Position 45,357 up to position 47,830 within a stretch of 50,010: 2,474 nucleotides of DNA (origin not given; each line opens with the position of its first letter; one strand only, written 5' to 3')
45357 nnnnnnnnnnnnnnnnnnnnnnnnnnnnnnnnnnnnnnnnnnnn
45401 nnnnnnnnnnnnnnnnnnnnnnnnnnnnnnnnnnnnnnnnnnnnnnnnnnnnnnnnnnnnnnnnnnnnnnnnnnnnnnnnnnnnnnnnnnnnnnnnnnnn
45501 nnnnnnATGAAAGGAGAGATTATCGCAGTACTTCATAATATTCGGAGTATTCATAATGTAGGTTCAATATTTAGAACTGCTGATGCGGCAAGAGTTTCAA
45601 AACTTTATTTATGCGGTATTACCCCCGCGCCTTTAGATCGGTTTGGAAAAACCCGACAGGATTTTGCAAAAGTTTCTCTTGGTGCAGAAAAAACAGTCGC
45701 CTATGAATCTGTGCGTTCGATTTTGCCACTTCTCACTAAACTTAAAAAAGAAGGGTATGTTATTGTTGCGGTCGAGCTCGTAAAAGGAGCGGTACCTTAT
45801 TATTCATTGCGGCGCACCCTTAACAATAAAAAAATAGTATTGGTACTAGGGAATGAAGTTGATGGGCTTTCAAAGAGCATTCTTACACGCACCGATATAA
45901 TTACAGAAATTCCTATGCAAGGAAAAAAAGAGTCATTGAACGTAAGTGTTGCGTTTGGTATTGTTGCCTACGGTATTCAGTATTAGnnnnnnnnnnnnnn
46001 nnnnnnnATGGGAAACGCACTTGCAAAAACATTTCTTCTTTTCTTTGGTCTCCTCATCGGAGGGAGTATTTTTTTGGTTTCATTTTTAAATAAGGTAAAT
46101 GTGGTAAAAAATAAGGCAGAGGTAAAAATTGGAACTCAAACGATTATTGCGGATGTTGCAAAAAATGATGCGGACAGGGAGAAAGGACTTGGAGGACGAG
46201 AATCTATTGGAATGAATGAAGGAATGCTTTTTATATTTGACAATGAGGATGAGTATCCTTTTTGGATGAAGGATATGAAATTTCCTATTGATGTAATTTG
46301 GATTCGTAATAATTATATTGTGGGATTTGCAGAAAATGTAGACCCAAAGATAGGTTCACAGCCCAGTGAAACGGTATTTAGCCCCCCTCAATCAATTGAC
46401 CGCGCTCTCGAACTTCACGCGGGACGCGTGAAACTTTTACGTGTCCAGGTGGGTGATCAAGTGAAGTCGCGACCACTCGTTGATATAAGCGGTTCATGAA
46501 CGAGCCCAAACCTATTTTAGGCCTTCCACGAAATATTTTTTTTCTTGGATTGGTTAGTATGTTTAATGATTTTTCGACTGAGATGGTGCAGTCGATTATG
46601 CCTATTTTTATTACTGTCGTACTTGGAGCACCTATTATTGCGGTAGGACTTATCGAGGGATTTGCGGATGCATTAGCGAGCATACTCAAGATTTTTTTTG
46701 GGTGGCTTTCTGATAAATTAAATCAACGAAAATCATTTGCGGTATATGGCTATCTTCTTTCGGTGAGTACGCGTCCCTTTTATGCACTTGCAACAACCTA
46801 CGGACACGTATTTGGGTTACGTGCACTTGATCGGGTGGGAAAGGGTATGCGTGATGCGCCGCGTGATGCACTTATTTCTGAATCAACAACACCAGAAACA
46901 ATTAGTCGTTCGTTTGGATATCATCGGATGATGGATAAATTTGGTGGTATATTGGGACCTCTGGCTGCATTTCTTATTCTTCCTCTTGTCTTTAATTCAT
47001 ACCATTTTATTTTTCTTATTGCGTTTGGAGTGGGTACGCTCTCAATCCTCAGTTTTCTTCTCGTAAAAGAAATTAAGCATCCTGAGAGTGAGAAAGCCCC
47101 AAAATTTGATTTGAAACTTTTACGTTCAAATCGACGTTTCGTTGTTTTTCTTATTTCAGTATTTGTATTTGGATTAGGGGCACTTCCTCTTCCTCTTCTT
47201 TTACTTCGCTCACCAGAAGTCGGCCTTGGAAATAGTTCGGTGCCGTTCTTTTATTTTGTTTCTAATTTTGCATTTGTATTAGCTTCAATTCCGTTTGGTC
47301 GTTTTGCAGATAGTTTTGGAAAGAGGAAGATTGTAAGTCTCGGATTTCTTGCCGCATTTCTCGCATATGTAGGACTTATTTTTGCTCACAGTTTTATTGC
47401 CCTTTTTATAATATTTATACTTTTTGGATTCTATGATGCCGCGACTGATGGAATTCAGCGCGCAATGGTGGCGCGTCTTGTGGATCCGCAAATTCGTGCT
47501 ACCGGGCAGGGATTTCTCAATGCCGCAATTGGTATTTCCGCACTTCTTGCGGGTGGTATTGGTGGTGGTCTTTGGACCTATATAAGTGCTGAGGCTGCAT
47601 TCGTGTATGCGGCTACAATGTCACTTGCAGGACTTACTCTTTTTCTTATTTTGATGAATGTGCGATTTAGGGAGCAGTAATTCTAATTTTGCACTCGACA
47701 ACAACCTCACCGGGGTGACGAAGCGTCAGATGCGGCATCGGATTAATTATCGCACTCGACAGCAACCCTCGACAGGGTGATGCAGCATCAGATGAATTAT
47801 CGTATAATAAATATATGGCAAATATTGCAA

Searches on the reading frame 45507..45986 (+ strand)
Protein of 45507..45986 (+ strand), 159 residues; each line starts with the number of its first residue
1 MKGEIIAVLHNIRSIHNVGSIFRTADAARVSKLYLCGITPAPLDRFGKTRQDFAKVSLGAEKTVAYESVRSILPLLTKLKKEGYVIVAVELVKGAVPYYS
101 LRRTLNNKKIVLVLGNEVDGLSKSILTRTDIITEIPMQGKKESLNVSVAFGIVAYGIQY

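Call 11: search_protein_families(library=phrogs, proteins=[window:45507-45986:+], max_evalue=0.001)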
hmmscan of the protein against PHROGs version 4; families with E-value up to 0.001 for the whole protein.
window:45507-45986:+ (159 aa): 0 families

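Call 13: search_protein_families(library=pfam, proteins=[window:45507-45986:+], max_evalue=0.01)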
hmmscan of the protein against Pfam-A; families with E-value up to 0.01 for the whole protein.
window:45507-45986:+ (159 aa): 1 family
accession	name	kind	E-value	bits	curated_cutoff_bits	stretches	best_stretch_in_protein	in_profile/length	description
PF00588.24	SpoU_methylase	-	9.9e-32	110.4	29.7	1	5-155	2-142/142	SpoU rRNA Methylase family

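Call 17: find_encoding_contigs(protein=window:45507-45986:+, flank=3000, max_places=10)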
Protein window:45507-45986:+ (159 aa): 4 contigs read that carry it; 2 places shown.
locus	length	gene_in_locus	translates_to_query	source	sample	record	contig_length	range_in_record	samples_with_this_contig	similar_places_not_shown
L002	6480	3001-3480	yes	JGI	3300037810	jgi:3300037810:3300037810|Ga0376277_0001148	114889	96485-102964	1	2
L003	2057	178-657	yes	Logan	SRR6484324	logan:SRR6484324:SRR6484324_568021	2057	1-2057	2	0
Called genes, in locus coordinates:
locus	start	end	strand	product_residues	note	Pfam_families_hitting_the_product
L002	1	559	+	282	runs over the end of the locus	-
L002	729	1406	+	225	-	PF00149:Metallophos, PF12850:Metallophos_2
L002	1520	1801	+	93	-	-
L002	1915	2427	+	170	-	-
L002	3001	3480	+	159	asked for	PF00588:SpoU_methylase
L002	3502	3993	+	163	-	PF02643:DUF192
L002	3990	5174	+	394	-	PF07690:MFS_1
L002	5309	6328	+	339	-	PF00044:Gp_dh_N, PF02800:Gp_dh_C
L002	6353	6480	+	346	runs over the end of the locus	PF09587:PGA_cap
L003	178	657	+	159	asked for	PF00588:SpoU_methylase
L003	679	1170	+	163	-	PF02643:DUF192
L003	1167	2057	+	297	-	?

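Call 18: find_homologous_proteins(query=window:45507-45986:+, max_evalue=1e-20)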
Query window:45507-45986:+ (159 aa): 7870 proteins with E <= 1e-20 among 8000 candidates; the best 120 are listed.
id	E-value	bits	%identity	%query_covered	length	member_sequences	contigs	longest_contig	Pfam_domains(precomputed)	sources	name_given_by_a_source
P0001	9.3e-95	332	100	100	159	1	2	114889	PF00588.25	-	-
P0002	2.7e-61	224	75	89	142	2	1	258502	PF00588.25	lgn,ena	-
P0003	7.8e-61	222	68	98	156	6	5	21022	PF00588.25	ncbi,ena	-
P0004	1.2e-59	218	67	98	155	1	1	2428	PF00588.25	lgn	-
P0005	1.4e-59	218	65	98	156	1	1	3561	PF00588.25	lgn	-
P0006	3.3e-59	217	68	98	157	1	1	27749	PF00588.25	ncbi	ncbi:MAG: TrmH family RNA methyltransferase [Candidatus Jorgensenbacteria bacterium]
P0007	3.8e-58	213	66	98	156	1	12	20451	PF00588.25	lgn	-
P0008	8.4e-58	212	67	89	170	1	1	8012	PF00588.25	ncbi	-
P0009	1.0e-57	212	65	98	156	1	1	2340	PF00588.25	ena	-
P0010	9.7e-57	209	65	97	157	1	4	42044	PF00588.25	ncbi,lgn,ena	-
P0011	1.2e-56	209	65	98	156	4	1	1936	PF00588.25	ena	-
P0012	3.5e-56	207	64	96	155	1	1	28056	PF00588.25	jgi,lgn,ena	-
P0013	3.9e-56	207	68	98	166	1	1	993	PF00588.25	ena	-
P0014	3.9e-56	207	64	98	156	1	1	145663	PF00588.25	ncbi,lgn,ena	ncbi:MAG: TrmH family RNA methyltransferase [bacterium]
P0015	8.4e-56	206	65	97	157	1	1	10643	PF00588.25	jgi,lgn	jgi:tRNA G18 (ribose-2'-O)-methylase SpoU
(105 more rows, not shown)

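Call 19: find_encoding_contigs(protein=P0002, flank=4000, max_places=4)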
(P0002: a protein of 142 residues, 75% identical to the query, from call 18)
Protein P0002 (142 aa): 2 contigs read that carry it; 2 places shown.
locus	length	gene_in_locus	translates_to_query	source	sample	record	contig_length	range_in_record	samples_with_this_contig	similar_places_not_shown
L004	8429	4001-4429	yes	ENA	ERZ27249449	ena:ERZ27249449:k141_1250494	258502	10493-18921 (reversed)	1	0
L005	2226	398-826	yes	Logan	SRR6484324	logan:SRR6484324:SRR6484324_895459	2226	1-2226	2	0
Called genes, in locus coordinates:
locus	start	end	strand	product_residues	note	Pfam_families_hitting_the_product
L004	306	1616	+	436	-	PF02743:dCache_1, PF00672:HAMP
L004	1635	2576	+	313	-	PF00989:PAS, PF13596:PAS_10 (faint), PF08448:PAS_4, PF13426:PAS_9, PF13188:PAS_8 (weak), PF13426:PAS_9 (weak)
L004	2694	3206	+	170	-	-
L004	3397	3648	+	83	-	-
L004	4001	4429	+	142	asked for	PF00588:SpoU_methylase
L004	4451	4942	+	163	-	PF02643:DUF192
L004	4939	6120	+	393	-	PF07690:MFS_1, PF13347:MFS_2, PF07690:MFS_1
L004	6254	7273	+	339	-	PF00044:Gp_dh_N, PF02800:Gp_dh_C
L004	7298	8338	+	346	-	PF09587:PGA_cap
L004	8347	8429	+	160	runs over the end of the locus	PF02502:LacAB_rpiB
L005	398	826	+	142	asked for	PF00588:SpoU_methylase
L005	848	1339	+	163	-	PF02643:DUF192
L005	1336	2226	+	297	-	?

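Call 20: find_encoding_contigs(protein=P0003, flank=4000, max_places=4)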
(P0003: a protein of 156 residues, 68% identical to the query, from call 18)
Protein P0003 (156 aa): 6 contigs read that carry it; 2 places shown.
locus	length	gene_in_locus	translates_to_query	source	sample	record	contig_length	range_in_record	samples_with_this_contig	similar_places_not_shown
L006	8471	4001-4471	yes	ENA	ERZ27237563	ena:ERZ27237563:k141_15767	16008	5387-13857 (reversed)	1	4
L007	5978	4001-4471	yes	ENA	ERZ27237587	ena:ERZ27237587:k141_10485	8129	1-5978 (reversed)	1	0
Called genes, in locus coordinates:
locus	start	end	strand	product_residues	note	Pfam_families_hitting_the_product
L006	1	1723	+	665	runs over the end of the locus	PF03483:B3_4, PF03484:B5, PF17759:tRNA_synthFbeta, PF03147:FDX-ACB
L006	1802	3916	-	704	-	PF17191:RecG_wedge, PF04851:ResIII, PF00270:DEAD, PF00271:Helicase_C, PF22590:Cas3-like_C_2 (weak), PF19833:RecG_dom3_C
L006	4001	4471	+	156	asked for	PF00588:SpoU_methylase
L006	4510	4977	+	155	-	PF02643:DUF192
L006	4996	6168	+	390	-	PF05977:MFS_3 (faint), PF07690:MFS_1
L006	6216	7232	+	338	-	PF00044:Gp_dh_N, PF02800:Gp_dh_C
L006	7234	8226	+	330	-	PF09587:PGA_cap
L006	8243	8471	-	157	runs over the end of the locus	-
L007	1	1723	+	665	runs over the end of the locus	PF03483:B3_4, PF03484:B5, PF17759:tRNA_synthFbeta, PF03147:FDX-ACB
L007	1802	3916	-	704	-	PF17191:RecG_wedge, PF04851:ResIII, PF00270:DEAD, PF00271:Helicase_C, PF22590:Cas3-like_C_2 (weak), PF19833:RecG_dom3_C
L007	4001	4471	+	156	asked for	PF00588:SpoU_methylase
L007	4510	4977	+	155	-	PF02643:DUF192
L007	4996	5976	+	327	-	?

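Call 75: find_encoding_contigs(protein=P0006, flank=3000, max_places=2)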
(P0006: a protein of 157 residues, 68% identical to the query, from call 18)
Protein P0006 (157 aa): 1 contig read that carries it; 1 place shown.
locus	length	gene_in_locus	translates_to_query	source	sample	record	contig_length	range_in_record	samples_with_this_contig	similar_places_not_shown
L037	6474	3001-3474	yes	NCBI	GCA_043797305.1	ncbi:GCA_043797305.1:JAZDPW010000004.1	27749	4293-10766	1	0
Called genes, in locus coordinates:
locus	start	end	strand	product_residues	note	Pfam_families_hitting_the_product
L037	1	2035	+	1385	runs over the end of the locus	PF00932:LTD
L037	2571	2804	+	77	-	-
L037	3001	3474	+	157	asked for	PF00588:SpoU_methylase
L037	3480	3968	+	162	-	PF02643:DUF192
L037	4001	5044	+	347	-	PF00044:Gp_dh_N, PF02800:Gp_dh_C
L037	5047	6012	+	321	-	PF09587:PGA_cap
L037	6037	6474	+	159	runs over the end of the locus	PF02502:LacAB_rpiB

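Call 76: find_encoding_contigs(protein=P0008, flank=3000, max_places=2)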
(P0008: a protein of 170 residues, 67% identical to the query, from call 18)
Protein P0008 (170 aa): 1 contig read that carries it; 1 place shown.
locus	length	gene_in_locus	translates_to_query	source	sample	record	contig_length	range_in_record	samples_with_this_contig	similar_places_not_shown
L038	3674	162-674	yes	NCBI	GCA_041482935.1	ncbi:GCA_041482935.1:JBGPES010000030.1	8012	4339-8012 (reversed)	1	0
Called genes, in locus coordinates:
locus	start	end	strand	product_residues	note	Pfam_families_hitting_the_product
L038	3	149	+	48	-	?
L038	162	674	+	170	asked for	PF00588:SpoU_methylase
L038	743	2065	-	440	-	PF01433:Peptidase_M1, PF07719:TPR_2 (faint)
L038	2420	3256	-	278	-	PF04542:Sigma70_r2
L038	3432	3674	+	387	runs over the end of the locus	PF03544:TonB_C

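Call 89: search_protein_families(library=ncbifam, proteins=[window:45507-45986:+], max_evalue=0.001)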
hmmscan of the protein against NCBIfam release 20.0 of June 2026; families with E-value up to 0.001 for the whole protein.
window:45507-45986:+ (159 aa): 10 families
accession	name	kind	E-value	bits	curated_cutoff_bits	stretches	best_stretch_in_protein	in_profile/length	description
TIGR00186.1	rRNA_methyl_3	equivalog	4.1e-29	101.7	160.15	1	5-157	94-236/240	23S rRNA (guanosine(2251)-2'-O)-methyltransferase RlmB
NF008117.0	PRK10864.1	equivalog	4.4e-15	55.7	267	1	7-153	199-334/344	tRNA/rRNA methyltransferase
NF008295.0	PRK11081.1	equivalog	8.1e-15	55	227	1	6-158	21-162/230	tRNA (guanosine(18)-2'-O)-methyltransferase TrmH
NF008386.0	PRK11181.1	equivalog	4.3e-13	49.1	366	1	6-155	97-236/244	23S rRNA (guanosine(2251)-2'-O)-methyltransferase RlmB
NF000477.1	NshR_TsnR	equivalog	6.1e-08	32.4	425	1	82-153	188-256/266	NshR/TsnR family 23S rRNA methyltransferase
NF041077.1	tRNAmeth_TrmJ_Sulfolob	equivalog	6.5e-08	32.5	350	1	89-157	83-151/229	tRNA (cytidine-2'-O-)-methyltransferase TrmJ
TIGR00050.1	rRNA_methyl_1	subfamily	6.2e-07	29.5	167.15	1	106-157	102-153/233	TrmJ/YjtD family RNA methyltransferase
NF007752.0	PRK10433.1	equivalog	1.6e-06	27.8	212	1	108-157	106-155/228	tRNA/rRNA methyltransferase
TIGR00185.1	tRNA_yibK_trmL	equivalog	3.9e-06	26.8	190.6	1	8-155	5-142/154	tRNA (uridine(34)/cytosine(34)/5-carboxymethylaminomethyluridine(34)-2'-O)-methyltransferase TrmL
NF000035.1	nosihep_NshR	exception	0.0007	19.1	500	0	108-153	211-256/274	NshR family nosiheptide/thiostrepton resistance 23S rRNA methyltransferase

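Call 95: find_encoding_contigs(protein=P0002, flank=10000, max_places=1)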
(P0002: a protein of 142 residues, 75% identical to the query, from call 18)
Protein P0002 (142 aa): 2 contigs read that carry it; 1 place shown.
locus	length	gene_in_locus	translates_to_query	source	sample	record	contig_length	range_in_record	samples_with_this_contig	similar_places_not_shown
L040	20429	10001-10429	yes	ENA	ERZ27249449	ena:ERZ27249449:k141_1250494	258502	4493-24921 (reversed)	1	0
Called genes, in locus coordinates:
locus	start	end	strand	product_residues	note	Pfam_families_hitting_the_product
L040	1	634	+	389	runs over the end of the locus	PF13742:tRNA_anti_2, PF01336:tRNA_anti-codon (weak), PF02601:Exonuc_VII_L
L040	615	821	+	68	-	PF02609:Exonuc_VII_S (faint)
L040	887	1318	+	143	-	PF00076:RRM_1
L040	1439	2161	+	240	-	PF12705:PDDEXK_1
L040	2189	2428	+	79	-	PF18893:DUF5652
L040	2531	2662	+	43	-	-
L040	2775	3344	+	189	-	PF23951:DUF7282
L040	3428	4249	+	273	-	PF00730:HhH-GPD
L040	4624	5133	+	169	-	-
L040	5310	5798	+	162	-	-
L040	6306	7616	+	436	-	PF02743:dCache_1, PF00672:HAMP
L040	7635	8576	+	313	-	PF00989:PAS, PF13596:PAS_10 (faint), PF08448:PAS_4, PF13426:PAS_9, PF13188:PAS_8 (weak), PF13426:PAS_9 (weak)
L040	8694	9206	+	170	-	-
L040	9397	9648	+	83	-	-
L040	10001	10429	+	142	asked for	PF00588:SpoU_methylase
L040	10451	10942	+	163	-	PF02643:DUF192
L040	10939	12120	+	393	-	PF07690:MFS_1, PF13347:MFS_2, PF07690:MFS_1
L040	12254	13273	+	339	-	PF00044:Gp_dh_N, PF02800:Gp_dh_C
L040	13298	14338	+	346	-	PF09587:PGA_cap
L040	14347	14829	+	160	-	PF02502:LacAB_rpiB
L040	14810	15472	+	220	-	PF00834:Ribul_P_3_epim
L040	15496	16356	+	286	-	PF13292:DXP_synthase_N, PF00456:Transketolase_N, PF00676:E1_dh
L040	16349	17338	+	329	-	PF02779:Transket_pyr, PF02780:Transketolase_C, PF22613:Transketolase_C_1 (faint)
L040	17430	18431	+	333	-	PF00294:PfkB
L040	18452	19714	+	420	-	-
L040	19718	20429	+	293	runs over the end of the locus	PF01116:F_bP_aldolase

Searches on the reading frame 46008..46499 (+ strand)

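Call 11: search_protein_families(library=phrogs, proteins=[window:46008-46499:+], max_evalue=0.001)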
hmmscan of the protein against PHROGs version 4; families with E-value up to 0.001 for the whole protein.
window:46008-46499:+ (163 aa): 0 families

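Call 13: search_protein_families(library=pfam, proteins=[window:46008-46499:+], max_evalue=0.01)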
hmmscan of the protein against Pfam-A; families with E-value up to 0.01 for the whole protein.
window:46008-46499:+ (163 aa): 1 family
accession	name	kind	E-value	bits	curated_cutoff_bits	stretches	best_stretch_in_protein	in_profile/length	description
PF02643.20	DUF192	-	5.9e-26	90.9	27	1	48-153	3-95/96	Uncharacterized ACR, COG1430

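Call 89: search_protein_families(library=ncbifam, proteins=[window:46008-46499:+], max_evalue=0.001)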
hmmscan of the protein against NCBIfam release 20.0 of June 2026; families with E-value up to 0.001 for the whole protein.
window:46008-46499:+ (163 aa): 0 families

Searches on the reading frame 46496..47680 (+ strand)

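Call 11: search_protein_families(library=phrogs, proteins=[window:46496-47680:+], max_evalue=0.001)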
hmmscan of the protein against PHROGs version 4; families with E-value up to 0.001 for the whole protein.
window:46496-47680:+ (394 aa): 1 family
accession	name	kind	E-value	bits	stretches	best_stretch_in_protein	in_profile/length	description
phrog_2034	-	unknown function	4.4e-29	102.3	2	98-382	98-392/406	-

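Call 13: search_protein_families(library=pfam, proteins=[window:46496-47680:+], max_evalue=0.01)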
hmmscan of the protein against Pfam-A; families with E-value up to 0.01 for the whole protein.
window:46496-47680:+ (394 aa): 1 family
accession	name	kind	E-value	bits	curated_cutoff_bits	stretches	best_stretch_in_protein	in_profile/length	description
PF07690.21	MFS_1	-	5.6e-38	131.2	33.4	2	18-245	2-235/347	Major Facilitator Superfamily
